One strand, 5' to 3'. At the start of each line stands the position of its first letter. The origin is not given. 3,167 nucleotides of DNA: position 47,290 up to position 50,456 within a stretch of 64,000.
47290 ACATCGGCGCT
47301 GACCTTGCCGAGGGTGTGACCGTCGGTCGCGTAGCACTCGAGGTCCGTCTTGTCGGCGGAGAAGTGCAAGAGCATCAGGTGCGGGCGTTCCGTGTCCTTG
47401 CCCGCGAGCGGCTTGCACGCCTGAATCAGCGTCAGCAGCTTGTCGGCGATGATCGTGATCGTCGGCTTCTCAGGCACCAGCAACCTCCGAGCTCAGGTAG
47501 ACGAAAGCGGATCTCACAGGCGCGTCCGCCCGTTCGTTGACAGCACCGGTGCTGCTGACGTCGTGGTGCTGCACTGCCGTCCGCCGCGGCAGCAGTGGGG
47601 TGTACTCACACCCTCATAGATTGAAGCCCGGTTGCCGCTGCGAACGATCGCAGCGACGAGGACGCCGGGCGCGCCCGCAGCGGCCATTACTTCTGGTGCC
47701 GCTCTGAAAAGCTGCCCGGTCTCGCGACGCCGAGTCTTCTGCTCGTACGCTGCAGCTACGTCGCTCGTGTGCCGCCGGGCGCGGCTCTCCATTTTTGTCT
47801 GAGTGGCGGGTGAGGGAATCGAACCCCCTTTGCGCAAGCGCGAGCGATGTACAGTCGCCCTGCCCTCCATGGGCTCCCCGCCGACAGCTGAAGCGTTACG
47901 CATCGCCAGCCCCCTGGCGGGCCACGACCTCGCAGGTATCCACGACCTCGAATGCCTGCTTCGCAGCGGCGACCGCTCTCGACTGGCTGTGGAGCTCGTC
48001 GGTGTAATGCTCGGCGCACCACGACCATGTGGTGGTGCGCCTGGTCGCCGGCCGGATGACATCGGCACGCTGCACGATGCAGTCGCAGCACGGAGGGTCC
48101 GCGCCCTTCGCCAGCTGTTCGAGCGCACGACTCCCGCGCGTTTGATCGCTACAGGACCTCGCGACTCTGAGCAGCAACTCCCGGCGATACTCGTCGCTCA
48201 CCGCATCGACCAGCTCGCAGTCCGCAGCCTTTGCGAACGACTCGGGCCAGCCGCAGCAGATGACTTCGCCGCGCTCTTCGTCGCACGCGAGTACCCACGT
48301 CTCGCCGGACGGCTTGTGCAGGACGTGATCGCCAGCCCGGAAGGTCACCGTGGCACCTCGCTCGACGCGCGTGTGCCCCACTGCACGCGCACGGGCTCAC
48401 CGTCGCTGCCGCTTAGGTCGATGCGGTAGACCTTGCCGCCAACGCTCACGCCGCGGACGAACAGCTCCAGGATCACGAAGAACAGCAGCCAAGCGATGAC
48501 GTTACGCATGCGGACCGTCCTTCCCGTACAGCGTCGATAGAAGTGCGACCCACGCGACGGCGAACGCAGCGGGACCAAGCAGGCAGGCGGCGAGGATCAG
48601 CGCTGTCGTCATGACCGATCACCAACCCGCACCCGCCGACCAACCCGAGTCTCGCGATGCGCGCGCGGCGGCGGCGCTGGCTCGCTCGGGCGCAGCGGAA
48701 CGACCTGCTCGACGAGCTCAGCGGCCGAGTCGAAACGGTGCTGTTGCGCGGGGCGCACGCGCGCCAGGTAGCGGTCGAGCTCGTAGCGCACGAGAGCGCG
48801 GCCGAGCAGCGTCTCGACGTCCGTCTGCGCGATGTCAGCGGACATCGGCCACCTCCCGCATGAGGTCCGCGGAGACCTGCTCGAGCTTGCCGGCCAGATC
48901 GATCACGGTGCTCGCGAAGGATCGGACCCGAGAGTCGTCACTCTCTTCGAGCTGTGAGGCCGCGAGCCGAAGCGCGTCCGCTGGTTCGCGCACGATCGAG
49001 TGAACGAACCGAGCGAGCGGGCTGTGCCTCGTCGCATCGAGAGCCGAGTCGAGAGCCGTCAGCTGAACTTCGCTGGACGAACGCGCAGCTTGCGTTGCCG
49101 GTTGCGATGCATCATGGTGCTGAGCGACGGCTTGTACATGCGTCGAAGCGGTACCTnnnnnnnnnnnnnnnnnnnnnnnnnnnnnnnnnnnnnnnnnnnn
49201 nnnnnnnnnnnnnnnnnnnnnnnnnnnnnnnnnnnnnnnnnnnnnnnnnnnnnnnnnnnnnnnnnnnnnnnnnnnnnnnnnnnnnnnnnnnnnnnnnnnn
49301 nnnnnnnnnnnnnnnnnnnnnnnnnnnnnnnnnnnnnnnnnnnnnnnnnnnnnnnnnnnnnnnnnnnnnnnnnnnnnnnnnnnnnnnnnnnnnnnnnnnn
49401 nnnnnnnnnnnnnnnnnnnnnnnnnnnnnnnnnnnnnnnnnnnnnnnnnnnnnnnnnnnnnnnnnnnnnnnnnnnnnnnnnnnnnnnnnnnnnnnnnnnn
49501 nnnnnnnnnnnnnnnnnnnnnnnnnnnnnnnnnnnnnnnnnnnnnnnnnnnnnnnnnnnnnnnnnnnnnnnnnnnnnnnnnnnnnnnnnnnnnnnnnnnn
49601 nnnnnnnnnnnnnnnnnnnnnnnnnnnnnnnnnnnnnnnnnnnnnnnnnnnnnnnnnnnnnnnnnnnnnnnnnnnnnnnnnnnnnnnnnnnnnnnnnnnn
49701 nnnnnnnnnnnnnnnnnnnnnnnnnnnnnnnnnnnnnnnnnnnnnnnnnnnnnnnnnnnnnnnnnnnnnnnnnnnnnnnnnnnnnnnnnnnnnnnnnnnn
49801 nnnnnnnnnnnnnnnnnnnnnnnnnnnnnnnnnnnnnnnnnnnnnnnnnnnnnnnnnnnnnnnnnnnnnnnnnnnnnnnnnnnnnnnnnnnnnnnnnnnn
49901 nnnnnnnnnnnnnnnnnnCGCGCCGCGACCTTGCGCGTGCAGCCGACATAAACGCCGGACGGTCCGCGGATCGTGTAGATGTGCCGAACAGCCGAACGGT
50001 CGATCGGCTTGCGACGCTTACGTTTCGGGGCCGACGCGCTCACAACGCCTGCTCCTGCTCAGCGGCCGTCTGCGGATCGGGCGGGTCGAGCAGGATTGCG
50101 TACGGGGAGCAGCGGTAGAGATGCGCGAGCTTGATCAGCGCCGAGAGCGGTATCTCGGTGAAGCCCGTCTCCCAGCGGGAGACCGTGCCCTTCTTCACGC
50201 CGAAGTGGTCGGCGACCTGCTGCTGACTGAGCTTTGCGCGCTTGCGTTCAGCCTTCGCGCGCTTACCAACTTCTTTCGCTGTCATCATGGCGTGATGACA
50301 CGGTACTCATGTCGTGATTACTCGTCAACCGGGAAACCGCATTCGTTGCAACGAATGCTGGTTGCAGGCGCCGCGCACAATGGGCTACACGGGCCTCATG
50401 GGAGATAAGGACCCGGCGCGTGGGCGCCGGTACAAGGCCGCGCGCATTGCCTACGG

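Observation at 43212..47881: Two covarying phage-borne tRNA-Tyr(GTA) paralogues bracketing the replication module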

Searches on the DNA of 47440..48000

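Call 6: search_rna_families(source=window, start=47700, end=48000, threshold=evalue, max_evalue=10, show_alignments=3)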
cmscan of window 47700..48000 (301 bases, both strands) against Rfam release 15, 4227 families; matches with E-value up to 10: 3.
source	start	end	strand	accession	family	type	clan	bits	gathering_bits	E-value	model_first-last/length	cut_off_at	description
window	47805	47882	-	RF01852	tRNA-Sec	Gene; tRNA;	CL00001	26.4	47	0.0028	1-91/91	no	Selenocysteine transfer RNA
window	47795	47863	-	RF00233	Tymo_tRNA-like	Cis-reg;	-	13.1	40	2.2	1-84/84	no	Tymovirus/Pomovirus/Furovirus tRNA-like 3' UTR element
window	47798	47894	-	RF02115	FAM13A-AS1_2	Gene; lncRNA;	-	11.7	38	3.7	1-110/110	no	FAM13A antisense RNA 1 conserved region 2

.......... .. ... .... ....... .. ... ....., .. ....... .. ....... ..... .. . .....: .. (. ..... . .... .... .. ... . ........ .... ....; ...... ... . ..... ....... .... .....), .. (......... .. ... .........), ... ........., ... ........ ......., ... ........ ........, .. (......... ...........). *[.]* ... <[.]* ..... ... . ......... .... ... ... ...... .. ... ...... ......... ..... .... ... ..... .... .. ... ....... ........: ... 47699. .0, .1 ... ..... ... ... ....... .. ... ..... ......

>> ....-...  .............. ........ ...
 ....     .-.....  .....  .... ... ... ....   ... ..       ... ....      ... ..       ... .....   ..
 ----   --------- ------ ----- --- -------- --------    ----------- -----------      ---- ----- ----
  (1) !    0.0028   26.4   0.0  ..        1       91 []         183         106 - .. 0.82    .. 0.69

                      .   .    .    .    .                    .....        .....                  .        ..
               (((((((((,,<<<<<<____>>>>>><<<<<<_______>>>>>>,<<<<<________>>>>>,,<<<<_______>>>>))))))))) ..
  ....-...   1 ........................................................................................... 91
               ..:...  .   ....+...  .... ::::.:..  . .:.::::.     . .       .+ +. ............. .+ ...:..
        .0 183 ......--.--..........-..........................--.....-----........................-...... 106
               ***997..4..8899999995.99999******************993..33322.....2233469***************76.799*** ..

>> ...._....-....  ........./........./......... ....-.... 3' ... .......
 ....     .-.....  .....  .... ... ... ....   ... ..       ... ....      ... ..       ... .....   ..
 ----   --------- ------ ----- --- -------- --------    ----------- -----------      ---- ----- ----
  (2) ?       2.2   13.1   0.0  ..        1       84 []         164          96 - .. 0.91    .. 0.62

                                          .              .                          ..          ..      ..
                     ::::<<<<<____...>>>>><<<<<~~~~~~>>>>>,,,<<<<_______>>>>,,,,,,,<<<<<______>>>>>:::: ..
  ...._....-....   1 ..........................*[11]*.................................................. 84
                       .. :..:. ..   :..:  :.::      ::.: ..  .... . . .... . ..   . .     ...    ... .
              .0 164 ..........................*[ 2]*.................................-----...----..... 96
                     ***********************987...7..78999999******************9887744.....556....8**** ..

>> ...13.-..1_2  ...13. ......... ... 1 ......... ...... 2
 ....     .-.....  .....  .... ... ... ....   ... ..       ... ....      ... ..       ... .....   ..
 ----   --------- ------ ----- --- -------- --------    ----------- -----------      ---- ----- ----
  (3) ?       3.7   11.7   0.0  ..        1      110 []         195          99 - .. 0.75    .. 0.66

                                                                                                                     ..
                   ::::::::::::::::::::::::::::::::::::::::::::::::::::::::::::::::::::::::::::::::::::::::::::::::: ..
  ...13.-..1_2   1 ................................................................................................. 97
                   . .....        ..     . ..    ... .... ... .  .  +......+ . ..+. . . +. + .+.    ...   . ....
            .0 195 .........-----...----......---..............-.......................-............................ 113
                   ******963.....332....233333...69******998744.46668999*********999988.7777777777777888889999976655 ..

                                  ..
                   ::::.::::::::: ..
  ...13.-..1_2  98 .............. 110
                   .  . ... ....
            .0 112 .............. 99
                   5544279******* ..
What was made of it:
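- Copy 2 fails Rfam's general tRNA model (call 6).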

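Call 104: search_rna_families(source=window, start=47440, end=47815, threshold=evalue, max_evalue=1)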
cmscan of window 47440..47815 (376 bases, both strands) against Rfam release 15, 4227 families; matches with E-value up to 1: 0.
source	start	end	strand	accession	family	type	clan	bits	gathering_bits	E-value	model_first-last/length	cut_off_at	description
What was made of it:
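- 47484..47803 (-): Non-coding spacer of about 320 nt between copy 2 and the next gene. No Rfam match (call 104).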

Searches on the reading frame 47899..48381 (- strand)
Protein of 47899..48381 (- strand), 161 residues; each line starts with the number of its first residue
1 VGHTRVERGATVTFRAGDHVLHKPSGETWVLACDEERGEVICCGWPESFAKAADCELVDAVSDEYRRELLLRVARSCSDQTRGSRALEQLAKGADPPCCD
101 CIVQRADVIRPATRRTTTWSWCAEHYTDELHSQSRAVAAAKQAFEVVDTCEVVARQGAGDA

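Call 11: search_protein_families(library=pfam, proteins=[window:47899-48381:-], max_evalue=0.01)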
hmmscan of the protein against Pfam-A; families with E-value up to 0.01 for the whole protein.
window:47899-48381:- (161 aa): 1 family
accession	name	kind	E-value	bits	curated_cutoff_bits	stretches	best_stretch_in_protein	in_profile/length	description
PF20060.4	DUF6459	-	0.0058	17.4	27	1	68-155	5-79/105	Family of unknown function (DUF6459)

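Call 12: search_protein_families(library=phrogs, proteins=[window:47899-48381:-], max_evalue=0.001)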
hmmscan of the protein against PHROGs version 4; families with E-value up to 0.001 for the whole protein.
window:47899-48381:- (161 aa): 0 families

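Call 88: find_encoding_contigs(protein=window:47899-48348:-, flank=10000, max_places=10)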
Protein seq(150 aa) (150 aa): 2 contigs read that carry it; 2 places shown.
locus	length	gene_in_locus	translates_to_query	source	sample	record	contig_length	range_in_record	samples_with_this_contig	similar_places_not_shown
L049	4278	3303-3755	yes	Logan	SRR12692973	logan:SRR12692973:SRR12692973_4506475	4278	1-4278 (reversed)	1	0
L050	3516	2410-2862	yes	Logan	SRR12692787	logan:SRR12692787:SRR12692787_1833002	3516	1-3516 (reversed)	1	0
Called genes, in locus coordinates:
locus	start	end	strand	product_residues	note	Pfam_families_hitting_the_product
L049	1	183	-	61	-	?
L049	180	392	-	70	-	-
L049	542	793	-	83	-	-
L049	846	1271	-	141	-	PF13560:HTH_31 (weak), PF01381:HTH_3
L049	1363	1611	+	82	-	PF13560:HTH_31, PF01381:HTH_3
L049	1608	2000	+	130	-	-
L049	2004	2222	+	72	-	-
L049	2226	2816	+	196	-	-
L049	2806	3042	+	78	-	-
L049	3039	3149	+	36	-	-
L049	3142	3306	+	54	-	-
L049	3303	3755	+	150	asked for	-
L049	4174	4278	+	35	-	?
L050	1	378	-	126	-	?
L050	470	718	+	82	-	PF13560:HTH_31, PF01381:HTH_3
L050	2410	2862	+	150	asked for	-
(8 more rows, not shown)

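Call 110: search_protein_families(library=pfam, proteins=[window:47899-48348:-], max_evalue=1)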
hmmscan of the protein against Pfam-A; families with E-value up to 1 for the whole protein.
window:47899-48348:- (150 aa): 1 family
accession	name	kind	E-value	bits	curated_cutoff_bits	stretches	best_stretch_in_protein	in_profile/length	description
PF20060.4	DUF6459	-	0.0051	17.6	27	1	57-144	5-79/105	Family of unknown function (DUF6459)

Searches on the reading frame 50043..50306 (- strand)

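Call 71: search_protein_families(library=phrogs, proteins=[window:50043-50306:-], max_evalue=0.0001)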
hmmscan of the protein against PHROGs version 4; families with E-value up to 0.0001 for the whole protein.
window:50043-50306:- (88 aa): 16 families
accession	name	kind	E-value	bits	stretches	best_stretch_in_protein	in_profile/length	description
phrog_8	-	transcription regulation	5.5e-15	56.6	1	7-79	158-223/346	transcriptional regulator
phrog_4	-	transcription regulation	1e-13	52.1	1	7-73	127-193/400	transcriptional repressor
phrog_3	-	transcription regulation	1.9e-11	45.4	1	7-75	83-148/430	transcriptional repressor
phrog_2328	-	transcription regulation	8.1e-10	39.6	1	8-67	11-70/128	transcriptional repressor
phrog_4836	-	transcription regulation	6.4e-09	36.6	1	9-78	72-141/194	CII-like regulator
phrog_1373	-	transcription regulation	5e-08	34.1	1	13-62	64-113/166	transcriptional regulator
phrog_7241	-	transcription regulation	1.8e-07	32.2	1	15-68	64-117/122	transcriptional regulator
phrog_7950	-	transcription regulation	2.5e-07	31.6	1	18-48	13-43/68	transcriptional repressor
phrog_5823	-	transcription regulation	4.4e-07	30.4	1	10-75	4-69/404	transcriptional regulator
phrog_2104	-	unknown function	7.7e-07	30.3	1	16-65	43-91/103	-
phrog_2439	-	transcription regulation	2.8e-06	27.5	1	8-68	3-63/367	transcriptional regulator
phrog_2967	-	transcription regulation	1.5e-05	25.7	1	9-73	7-71/225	transcriptional regulator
phrog_2339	-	DNA, RNA and nucleotide metabolism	2e-05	25.5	1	7-62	20-76/98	HTH DNA binding protein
phrog_191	-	transcription regulation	2.6e-05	25.4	1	24-64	22-62/106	CII-like transcriptional activator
phrog_1124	-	transcription regulation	5.2e-05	23.9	1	10-71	6-66/177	transcriptional regulator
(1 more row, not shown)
